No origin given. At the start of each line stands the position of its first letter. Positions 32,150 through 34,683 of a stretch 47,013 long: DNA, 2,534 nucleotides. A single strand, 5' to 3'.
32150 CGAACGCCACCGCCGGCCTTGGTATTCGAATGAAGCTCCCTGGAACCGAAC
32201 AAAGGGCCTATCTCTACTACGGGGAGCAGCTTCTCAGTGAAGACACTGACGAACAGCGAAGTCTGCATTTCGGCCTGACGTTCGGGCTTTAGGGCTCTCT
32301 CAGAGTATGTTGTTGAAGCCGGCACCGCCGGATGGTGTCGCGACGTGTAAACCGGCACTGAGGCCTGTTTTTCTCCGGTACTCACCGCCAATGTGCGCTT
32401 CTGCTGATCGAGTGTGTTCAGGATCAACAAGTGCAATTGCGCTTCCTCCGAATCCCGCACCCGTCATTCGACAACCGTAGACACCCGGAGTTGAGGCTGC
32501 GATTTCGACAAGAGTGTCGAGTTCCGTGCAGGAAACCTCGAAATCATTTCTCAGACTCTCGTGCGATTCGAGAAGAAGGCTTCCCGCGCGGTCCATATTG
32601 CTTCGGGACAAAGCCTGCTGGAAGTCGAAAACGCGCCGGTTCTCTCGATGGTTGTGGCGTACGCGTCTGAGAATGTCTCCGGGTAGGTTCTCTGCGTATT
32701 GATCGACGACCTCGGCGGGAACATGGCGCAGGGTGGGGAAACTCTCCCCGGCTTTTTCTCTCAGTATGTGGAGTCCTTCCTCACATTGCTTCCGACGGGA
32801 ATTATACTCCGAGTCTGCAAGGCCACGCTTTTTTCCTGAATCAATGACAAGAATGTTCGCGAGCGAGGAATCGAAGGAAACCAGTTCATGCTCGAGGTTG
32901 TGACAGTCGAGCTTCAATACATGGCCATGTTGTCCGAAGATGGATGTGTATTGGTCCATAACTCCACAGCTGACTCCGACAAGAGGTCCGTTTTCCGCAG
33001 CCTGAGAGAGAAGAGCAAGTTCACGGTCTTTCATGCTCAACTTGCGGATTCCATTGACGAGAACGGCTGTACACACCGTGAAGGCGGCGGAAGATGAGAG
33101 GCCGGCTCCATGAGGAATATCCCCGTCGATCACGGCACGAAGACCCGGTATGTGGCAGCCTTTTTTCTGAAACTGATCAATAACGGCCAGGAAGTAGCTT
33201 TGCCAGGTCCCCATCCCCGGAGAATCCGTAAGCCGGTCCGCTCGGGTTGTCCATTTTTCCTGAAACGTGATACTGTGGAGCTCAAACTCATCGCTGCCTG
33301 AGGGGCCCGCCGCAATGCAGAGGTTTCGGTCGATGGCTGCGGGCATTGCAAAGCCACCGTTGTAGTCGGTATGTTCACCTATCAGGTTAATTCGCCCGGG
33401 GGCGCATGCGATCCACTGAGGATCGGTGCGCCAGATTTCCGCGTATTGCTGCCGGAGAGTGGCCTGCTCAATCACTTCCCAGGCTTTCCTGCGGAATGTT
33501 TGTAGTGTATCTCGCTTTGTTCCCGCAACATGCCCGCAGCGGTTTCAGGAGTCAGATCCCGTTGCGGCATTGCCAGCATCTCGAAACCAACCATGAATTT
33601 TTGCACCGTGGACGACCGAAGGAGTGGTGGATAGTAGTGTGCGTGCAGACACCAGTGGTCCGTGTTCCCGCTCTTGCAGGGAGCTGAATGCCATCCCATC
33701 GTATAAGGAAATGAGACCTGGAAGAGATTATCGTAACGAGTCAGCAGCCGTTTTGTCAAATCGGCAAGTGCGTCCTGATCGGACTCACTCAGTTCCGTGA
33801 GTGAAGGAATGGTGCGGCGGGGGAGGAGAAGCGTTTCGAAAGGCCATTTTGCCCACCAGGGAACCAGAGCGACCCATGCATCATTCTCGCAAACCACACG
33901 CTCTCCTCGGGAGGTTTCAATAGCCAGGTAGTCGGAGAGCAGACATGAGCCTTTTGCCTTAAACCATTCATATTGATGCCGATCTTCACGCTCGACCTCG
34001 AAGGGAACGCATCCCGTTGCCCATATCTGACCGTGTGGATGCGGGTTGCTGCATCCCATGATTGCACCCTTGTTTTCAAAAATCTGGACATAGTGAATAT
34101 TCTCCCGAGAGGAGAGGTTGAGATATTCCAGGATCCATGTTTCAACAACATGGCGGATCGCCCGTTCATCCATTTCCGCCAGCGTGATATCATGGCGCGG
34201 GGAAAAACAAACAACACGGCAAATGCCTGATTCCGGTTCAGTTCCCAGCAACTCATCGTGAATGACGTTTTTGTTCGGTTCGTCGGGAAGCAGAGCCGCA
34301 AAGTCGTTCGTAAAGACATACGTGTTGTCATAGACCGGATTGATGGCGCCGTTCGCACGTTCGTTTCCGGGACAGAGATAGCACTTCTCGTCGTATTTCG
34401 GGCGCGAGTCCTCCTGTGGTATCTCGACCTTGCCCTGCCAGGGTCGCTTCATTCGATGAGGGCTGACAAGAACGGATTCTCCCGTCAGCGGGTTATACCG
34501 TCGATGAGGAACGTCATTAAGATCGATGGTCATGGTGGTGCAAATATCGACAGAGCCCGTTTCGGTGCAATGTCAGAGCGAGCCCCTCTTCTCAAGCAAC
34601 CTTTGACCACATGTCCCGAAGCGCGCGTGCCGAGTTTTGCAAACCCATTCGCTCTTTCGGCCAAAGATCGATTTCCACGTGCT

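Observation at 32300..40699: PVM-type bacterial microcompartment operon that runs straight into LDH/MDH-family dehydrogenase, galT and galK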

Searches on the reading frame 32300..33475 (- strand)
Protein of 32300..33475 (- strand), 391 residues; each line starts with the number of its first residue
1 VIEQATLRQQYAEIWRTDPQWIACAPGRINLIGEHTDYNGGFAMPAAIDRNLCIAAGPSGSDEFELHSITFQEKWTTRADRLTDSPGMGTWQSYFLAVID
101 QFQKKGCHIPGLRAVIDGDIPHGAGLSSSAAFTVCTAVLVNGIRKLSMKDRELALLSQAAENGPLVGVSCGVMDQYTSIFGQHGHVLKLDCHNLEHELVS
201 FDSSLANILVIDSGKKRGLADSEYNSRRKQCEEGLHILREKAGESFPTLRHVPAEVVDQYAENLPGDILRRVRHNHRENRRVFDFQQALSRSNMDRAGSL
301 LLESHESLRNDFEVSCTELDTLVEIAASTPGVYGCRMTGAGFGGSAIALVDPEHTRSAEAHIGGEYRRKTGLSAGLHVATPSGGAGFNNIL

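Call 5: search_protein_families(library=pfam, proteins=[window:32300-33475:-], max_evalue=0.01)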
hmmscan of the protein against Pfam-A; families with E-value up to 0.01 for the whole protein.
window:32300-33475:- (391 aa): 3 families
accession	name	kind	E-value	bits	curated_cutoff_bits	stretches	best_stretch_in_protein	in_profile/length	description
PF10509.15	GalKase_gal_bdg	-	5.1e-19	68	23.1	1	10-58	2-49/49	Galactokinase galactose-binding signature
PF00288.32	GHMP_kinases_N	-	2.5e-18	66.5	22.3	1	94-182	2-87/87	GHMP kinases N terminal domain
PF08544.19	GHMP_kinases_C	-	1.9e-11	44.6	21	1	287-355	3-71/85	GHMP kinases C terminal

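Call 38: search_protein_families(library=ncbifam, proteins=[window:32300-33475:-], max_evalue=0.001)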
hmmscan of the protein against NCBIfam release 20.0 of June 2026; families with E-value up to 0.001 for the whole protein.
window:32300-33475:- (391 aa): 10 families
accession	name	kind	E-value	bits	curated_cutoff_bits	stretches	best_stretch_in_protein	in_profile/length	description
NF003705.0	PRK05322.1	equivalog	2.7e-97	325.9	385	1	4-385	3-384/388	galactokinase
NF003472.0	PRK05101.1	equivalog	7.5e-97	324.6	499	1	4-386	4-380/382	galactokinase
NF003006.0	PRK03817.1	equivalog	7.6e-97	324.4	443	1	25-385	6-348/352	galactokinase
TIGR00131.1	gal_kin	equivalog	5.4e-88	295.5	226.65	1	7-386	4-386/388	galactokinase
NF001816.0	PRK00555.1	equivalog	1.4e-63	215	509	1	24-360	6-334/363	galactokinase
NF003036.0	PRK03926.1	equivalog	4.4e-22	78.5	403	2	23-182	4-144/302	mevalonate kinase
TIGR00549.1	mevalon_kin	equivalog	8e-22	78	163.05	1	25-349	1-276/276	mevalonate kinase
NF049969.1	GlMnHpPKinHddA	equivalog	1e-07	31.8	600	0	276-354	230-308/338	D-glycero-D-manno-heptose 7-phosphate kinase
TIGR00191.1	thrB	equivalog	2.4e-05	23.3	168.25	1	97-162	69-131/304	homoserine kinase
TIGR01920.1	Shik_kin_archae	equivalog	0.001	18.5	126.85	0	98-169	56-125/266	shikimate kinase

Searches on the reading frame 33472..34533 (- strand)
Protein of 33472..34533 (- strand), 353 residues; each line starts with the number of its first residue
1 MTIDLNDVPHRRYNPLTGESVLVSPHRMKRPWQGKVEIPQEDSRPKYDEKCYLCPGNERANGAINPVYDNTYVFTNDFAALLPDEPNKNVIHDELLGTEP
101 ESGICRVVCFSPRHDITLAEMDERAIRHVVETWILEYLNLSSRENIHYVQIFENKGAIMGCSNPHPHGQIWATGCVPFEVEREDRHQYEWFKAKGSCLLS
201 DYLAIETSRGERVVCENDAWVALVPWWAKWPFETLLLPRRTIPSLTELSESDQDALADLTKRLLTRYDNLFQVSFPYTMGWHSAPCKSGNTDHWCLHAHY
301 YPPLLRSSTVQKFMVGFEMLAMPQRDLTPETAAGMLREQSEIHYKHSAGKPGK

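Call 5: search_protein_families(library=pfam, proteins=[window:33472-34533:-], max_evalue=0.01)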
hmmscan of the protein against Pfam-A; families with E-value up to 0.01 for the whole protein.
window:33472-34533:- (353 aa): 2 families
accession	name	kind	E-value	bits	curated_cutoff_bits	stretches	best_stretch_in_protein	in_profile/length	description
PF01087.27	GalP_UDP_transf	-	1.9e-65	221.2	22.1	1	3-177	3-184/184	Galactose-1-phosphate uridyl transferase, N-terminal domain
PF02744.22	GalP_UDP_tr_C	-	4.5e-61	205.8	29.2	1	184-346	2-163/165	Galactose-1-phosphate uridyl transferase, C-terminal domain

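Call 28: find_homologous_proteins(query=window:33472-34533:-)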
Query window:33472-34533:- (353 aa): 8000 proteins with E <= 0.001 among 8000 candidates; the best 120 are listed.
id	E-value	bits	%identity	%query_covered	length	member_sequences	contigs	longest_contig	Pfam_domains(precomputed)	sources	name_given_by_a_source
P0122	4.8e-251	850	100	100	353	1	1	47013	PF02744.23,PF01087.28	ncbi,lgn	-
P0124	1.8e-155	536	65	98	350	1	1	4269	PF02744.23,PF01087.28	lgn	-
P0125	2.9e-154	532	64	97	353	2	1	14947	PF02744.23,PF01087.28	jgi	-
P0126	3.0e-154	532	64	98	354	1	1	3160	PF02744.23,PF01087.28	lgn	-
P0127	1.9e-153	529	65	97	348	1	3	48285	PF02744.23,PF01087.28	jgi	jgi:UDPglucose--hexose-1-phosphate uridylyltransferase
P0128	1.6e-151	523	63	98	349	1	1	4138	PF02744.23,PF01087.28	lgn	-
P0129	2.7e-151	522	64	96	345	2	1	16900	PF02744.23,PF01087.28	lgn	-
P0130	7.6e-151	520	63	97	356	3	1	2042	PF02744.23,PF01087.28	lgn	-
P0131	1.0e-150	520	64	96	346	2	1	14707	PF02744.23,PF01087.28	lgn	-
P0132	1.6e-149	516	65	97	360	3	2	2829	PF02744.23,PF01087.28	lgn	-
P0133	2.9e-149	515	62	97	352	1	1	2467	PF02744.23,PF01087.28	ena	-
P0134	7.6e-149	514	64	97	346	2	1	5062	PF02744.23,PF01087.28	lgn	-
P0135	1.4e-148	513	63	98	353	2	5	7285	PF02744.23,PF01087.28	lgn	-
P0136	2.2e-148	512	64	95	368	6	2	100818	PF02744.23,PF01087.28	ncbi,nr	ncbi:MAG: UDP-glucose--hexose-1-phosphate uridylyltransferase [Candidatus Sumerlaea chitinivorans]|n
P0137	7.2e-148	511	64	97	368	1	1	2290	PF02744.23,PF01087.28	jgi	-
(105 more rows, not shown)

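Call 29: find_encoding_contigs(protein=P0125, flank=8000, max_places=1)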
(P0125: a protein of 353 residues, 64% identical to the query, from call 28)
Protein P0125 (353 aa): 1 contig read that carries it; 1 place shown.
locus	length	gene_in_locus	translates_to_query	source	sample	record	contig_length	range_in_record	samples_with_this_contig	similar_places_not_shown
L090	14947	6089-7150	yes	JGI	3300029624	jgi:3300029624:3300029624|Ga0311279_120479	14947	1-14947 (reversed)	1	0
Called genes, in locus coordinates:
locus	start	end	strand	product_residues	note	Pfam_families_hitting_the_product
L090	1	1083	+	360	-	?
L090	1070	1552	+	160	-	-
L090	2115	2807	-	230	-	PF13683:rve_3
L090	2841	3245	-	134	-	-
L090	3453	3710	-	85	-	-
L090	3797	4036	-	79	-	PF17390:Bac_rhamnosid_C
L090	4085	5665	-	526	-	PF17389:Bac_rhamnosid6H, PF22422:MGH1-like_GH (faint), PF06202:GDE_C (weak), PF17167:Glyco_hydro_94 (weak)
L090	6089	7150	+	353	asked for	PF01087:GalP_UDP_transf, PF02744:GalP_UDP_tr_C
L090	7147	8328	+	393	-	PF10509:GalKase_gal_bdg, PF00288:GHMP_kinases_N, PF08544:GHMP_kinases_C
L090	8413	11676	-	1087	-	-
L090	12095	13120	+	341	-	PF01408:GFO_IDH_MocA, PF03447:NAD_binding_3 (faint), PF02894:GFO_IDH_MocA_C, PF22725:GFO_IDH_MocA_C3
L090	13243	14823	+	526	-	PF01262:AlaDh_PNT_C (faint), PF03486:HI0933_like (faint), PF07992:Pyr_redox_2, PF00070:Pyr_redox, PF02852:Pyr_redox_dim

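Call 30: find_encoding_contigs(protein=P0127, flank=8000, max_places=1)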
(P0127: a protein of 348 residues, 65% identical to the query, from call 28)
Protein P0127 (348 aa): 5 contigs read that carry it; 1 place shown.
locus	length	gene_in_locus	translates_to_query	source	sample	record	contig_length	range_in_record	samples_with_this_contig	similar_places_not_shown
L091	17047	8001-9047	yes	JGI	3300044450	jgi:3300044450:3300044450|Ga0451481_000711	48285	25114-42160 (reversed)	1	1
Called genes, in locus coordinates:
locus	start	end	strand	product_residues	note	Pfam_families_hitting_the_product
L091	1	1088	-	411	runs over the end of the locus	-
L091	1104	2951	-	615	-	PF17389:Bac_rhamnosid6H, PF06202:GDE_C (weak), PF22422:MGH1-like_GH, PF17390:Bac_rhamnosid_C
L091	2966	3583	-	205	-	PF02633:Creatininase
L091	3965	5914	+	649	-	PF02065:Melibiase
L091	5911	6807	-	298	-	PF00795:CN_hydrolase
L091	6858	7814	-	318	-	PF08240:ADH_N (weak), PF00107:ADH_zinc_N, PF13602:ADH_zinc_N_2 (weak)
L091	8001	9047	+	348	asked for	PF01087:GalP_UDP_transf, PF02744:GalP_UDP_tr_C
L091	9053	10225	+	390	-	PF10509:GalKase_gal_bdg, PF00288:GHMP_kinases_N, PF08544:GHMP_kinases_C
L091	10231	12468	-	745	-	-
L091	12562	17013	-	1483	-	PF13229:Beta_helix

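Call 31: find_encoding_contigs(protein=P0129, flank=8000, max_places=1)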
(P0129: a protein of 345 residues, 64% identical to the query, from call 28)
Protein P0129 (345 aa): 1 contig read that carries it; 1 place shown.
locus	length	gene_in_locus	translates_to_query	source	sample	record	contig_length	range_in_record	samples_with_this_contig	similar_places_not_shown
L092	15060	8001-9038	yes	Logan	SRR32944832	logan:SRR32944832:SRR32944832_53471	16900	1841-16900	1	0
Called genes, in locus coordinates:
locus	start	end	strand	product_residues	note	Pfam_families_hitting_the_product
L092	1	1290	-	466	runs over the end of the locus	-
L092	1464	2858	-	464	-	PF01408:GFO_IDH_MocA, PF02894:GFO_IDH_MocA_C (weak), PF22725:GFO_IDH_MocA_C3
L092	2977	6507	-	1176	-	PF06283:ThuA, PF03130:HEAT_PBS (faint), PF13646:HEAT_2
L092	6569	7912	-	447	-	PF01408:GFO_IDH_MocA, PF19051:GFO_IDH_MocA_C2, PF22725:GFO_IDH_MocA_C3 (weak)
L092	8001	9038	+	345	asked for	PF01087:GalP_UDP_transf, PF02744:GalP_UDP_tr_C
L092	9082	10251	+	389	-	PF10509:GalKase_gal_bdg, PF00288:GHMP_kinases_N, PF08544:GHMP_kinases_C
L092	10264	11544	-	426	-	PF09861:Lar_N, PF21113:LarA_C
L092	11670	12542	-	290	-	PF00398:RrnaAD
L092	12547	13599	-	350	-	PF02912:Phe_tRNA-synt_N, PF01409:tRNA-synt_2d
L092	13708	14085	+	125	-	PF01648:ACPS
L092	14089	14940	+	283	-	PF17827:PrmC_N, PF05175:MTS, PF13649:Methyltransf_25 (weak)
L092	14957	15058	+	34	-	?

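Call 38: search_protein_families(library=ncbifam, proteins=[window:33472-34533:-], max_evalue=0.001)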
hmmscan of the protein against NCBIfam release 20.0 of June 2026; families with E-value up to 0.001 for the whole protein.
window:33472-34533:- (353 aa): 2 families
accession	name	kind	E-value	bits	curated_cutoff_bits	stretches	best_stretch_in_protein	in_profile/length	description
NF008724.0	PRK11720.1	equivalog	5.2e-162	538.8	448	1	3-347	4-346/348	UDP-glucose--hexose-1-phosphate uridylyltransferase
TIGR00209.1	galT_1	equivalog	3.9e-144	479.9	102.1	1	3-347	5-347/349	galactose-1-phosphate uridylyltransferase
